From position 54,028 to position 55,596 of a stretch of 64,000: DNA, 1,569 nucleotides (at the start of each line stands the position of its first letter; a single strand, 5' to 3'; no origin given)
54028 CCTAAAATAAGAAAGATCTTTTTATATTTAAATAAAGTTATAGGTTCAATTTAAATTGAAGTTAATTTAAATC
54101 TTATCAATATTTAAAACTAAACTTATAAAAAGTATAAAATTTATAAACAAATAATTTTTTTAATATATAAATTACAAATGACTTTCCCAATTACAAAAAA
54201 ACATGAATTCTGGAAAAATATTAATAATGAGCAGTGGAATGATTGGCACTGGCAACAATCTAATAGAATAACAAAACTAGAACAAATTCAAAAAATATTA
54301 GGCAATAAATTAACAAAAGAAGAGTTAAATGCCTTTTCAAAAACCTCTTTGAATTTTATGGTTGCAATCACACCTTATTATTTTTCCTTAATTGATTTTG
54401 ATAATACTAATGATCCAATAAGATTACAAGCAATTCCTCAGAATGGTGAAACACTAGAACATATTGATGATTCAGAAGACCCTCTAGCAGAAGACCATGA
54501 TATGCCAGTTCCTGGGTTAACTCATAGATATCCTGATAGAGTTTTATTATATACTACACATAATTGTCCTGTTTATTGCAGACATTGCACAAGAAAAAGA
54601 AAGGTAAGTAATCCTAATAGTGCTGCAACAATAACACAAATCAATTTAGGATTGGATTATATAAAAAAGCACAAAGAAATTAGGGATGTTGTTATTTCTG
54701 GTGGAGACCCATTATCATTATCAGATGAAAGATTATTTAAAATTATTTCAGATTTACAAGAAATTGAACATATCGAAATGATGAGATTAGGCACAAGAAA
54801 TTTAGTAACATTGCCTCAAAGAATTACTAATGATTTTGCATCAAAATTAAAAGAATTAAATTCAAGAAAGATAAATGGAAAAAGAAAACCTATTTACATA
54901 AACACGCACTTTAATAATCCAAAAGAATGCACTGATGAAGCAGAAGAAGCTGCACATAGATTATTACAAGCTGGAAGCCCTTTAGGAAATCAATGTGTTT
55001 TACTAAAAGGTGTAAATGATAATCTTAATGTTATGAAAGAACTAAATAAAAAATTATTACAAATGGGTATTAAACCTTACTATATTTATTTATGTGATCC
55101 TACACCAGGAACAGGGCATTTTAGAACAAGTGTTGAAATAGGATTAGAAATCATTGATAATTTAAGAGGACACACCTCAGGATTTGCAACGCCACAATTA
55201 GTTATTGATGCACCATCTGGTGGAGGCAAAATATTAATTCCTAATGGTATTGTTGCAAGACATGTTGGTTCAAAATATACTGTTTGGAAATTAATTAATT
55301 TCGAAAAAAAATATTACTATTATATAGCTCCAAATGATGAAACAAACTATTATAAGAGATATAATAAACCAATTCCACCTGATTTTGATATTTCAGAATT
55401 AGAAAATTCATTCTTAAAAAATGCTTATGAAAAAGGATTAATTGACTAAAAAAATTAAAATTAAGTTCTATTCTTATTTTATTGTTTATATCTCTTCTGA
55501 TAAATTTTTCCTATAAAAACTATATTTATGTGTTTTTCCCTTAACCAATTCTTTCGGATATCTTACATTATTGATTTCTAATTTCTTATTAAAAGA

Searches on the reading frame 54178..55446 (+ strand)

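Call 85: search_protein_families(library=pfam, proteins=[window:54178-55446:+], max_evalue=0.00001)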
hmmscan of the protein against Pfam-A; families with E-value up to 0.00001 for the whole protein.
window:54178-55446:+ (423 aa): 2 families
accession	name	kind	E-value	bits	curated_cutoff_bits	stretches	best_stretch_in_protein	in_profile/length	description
PF12544.13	LAM_C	-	1.4e-11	45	26.7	1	326-391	1-63/127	Lysine-2,3-aminomutase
PF04055.27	Radical_SAM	-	2.7e-10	41.1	29.5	1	125-282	2-157/166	Radical SAM superfamily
